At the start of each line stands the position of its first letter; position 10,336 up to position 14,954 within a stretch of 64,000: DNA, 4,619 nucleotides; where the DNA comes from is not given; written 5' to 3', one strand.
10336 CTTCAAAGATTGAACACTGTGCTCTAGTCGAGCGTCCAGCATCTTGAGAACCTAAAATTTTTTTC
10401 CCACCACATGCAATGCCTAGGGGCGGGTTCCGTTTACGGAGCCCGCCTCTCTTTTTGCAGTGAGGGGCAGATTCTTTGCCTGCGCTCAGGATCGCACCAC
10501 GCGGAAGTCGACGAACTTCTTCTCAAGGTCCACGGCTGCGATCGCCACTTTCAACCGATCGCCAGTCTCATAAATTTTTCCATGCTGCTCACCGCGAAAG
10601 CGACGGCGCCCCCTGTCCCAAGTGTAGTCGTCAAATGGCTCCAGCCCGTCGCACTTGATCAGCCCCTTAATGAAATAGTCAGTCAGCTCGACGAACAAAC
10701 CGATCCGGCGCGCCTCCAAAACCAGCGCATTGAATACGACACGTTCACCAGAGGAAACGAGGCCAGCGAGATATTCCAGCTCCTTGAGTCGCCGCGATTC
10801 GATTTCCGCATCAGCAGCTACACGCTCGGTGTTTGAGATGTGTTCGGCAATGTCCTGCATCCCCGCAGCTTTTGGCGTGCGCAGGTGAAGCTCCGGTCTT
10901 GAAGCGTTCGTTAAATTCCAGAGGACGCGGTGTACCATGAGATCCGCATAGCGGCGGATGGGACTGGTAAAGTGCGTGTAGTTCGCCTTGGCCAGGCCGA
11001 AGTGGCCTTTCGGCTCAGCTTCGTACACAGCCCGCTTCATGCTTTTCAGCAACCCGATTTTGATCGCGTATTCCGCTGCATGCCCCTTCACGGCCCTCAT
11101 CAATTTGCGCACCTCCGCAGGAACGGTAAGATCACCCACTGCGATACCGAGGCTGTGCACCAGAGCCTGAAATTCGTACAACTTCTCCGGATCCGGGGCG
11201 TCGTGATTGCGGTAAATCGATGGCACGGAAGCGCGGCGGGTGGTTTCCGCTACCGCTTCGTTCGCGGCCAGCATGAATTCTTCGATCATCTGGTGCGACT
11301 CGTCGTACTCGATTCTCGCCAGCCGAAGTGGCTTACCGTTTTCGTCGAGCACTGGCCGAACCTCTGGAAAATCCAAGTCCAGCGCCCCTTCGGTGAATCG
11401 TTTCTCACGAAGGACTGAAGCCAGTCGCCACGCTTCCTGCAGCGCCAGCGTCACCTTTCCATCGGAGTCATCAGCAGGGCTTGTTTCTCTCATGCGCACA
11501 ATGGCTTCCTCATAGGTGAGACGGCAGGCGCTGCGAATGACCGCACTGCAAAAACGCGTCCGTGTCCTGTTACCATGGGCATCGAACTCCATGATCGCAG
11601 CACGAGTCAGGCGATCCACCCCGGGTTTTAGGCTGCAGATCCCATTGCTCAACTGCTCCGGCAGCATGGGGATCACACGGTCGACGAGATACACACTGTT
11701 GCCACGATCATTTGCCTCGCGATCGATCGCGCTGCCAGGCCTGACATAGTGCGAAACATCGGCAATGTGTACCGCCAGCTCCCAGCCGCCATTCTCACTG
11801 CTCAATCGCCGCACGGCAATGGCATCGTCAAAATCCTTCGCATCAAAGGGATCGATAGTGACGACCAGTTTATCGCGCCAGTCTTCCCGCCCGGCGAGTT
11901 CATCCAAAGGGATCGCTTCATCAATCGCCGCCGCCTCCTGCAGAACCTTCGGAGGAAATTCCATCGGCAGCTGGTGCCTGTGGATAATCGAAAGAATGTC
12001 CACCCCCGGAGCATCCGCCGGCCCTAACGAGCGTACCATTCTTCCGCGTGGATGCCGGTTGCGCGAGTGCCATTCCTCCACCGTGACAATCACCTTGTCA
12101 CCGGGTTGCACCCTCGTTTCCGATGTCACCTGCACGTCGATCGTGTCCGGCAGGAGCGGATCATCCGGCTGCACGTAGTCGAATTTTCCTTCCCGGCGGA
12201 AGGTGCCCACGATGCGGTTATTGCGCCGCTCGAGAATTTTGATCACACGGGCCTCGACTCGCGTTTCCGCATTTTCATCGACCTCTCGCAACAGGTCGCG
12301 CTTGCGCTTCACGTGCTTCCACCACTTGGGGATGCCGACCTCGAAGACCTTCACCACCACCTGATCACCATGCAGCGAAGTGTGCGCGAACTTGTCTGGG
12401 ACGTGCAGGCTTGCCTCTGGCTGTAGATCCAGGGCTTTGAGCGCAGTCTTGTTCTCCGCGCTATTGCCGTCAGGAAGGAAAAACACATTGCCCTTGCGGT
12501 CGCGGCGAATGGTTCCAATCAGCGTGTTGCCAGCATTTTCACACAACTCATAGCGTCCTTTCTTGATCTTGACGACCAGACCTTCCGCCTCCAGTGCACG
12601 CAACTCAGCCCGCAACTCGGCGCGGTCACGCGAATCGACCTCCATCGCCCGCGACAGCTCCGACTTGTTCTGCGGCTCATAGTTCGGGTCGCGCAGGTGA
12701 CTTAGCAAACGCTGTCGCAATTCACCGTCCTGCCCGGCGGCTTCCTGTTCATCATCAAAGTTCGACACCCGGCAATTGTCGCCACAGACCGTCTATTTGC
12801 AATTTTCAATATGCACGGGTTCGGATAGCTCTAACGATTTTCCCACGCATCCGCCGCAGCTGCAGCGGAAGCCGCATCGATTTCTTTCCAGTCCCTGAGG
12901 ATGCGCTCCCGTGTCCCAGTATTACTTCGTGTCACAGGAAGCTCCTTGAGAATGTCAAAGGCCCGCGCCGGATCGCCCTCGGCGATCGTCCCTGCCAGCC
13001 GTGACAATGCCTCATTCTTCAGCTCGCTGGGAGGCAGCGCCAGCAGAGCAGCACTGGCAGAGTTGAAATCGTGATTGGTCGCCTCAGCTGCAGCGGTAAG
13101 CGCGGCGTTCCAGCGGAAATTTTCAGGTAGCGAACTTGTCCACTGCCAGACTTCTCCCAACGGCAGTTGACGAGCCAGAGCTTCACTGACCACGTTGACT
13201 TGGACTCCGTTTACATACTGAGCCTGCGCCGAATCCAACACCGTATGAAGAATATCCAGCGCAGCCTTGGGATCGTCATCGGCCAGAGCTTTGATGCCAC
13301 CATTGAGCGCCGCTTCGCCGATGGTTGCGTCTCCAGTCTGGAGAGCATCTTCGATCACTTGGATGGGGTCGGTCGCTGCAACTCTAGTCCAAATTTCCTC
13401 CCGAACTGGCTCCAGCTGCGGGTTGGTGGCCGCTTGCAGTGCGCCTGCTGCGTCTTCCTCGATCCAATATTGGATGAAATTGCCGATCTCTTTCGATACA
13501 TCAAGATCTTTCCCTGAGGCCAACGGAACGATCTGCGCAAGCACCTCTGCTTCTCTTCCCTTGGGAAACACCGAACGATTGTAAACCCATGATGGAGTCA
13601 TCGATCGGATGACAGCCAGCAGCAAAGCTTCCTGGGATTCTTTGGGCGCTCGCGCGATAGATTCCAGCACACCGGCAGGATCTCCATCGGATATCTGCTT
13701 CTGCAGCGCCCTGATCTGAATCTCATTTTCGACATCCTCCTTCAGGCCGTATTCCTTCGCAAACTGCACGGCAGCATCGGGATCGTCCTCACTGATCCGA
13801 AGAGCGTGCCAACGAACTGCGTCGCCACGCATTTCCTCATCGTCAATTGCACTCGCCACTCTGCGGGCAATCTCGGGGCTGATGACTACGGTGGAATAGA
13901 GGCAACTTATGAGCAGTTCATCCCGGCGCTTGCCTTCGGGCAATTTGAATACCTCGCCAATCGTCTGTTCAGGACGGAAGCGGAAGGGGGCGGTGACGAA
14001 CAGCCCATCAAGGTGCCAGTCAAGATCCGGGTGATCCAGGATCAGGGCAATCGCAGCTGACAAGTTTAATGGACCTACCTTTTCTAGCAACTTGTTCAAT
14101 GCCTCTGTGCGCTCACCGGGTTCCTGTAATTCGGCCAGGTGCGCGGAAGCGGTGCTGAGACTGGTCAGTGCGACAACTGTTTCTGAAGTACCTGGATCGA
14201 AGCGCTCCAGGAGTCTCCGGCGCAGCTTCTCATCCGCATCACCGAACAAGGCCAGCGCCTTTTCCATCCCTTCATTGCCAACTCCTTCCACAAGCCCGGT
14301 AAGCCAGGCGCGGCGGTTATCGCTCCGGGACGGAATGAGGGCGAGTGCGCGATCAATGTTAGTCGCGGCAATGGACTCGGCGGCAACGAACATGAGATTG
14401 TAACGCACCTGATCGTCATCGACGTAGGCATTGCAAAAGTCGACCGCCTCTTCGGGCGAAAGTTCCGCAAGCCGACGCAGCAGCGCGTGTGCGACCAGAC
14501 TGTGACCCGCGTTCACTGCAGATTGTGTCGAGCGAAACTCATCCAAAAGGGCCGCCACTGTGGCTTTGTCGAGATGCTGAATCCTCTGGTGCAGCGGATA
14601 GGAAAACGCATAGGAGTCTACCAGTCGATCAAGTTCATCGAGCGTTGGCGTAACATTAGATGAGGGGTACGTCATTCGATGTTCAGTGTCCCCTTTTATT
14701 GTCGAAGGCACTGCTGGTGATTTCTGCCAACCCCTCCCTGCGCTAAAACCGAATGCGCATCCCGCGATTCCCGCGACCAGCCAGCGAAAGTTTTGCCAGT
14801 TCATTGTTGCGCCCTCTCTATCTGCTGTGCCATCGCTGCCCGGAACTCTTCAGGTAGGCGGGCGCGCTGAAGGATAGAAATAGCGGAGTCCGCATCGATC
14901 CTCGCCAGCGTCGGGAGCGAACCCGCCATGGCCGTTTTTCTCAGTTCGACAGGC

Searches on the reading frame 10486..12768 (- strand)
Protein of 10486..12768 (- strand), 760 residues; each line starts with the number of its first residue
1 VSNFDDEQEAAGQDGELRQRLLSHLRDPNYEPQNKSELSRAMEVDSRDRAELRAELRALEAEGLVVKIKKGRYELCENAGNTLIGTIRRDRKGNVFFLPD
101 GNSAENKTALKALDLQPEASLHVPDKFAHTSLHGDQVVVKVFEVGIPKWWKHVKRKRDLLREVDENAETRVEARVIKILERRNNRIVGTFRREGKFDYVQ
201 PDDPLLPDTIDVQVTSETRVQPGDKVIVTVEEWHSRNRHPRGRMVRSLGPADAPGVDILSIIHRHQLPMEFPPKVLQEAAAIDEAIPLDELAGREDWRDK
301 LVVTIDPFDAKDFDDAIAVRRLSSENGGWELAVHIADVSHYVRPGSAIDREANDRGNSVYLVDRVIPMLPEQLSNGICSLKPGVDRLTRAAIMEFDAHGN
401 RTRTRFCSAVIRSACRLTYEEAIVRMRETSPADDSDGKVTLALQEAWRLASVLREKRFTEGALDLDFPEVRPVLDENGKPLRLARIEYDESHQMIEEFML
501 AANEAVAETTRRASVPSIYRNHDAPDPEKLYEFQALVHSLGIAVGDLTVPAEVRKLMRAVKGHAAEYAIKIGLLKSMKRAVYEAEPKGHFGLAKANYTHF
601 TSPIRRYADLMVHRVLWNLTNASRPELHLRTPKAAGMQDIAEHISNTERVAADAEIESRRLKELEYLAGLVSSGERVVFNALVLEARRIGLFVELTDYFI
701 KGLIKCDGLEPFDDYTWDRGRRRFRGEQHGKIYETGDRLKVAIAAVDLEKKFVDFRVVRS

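Call 68: search_protein_families(library=pfam, proteins=[window:10486-12768:-], max_evalue=0.0001)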
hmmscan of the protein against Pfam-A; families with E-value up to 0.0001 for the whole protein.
window:10486-12768:- (760 aa): 2 families
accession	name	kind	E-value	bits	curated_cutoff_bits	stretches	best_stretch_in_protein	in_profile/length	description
PF00773.25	RNB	-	3.7e-104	348.9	29.3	1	294-619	1-323/326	RNB domain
PF17876.7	CSD2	-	1.1e-19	70.7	26.2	1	198-272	1-74/74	Cold shock domain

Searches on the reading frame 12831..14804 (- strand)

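Call 68: search_protein_families(library=pfam, proteins=[window:12831-14804:-], max_evalue=0.0001)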
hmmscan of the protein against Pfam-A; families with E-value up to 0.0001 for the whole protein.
window:12831-14804:- (657 aa): 0 families

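Call 77: search_protein_families(library=pfam, proteins=[window:12831-14804:-], max_evalue=0.01)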
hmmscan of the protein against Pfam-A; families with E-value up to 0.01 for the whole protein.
window:12831-14804:- (657 aa): 2 families
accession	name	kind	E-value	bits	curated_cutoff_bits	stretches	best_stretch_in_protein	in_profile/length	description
PF03448.22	MgtE_N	-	0.002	19.1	25.9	0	74-126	21-72/102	MgtE intracellular N domain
PF24076.1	DUF7368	-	0.0088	16.3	27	0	357-401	98-144/163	Family of unknown function (DUF7368)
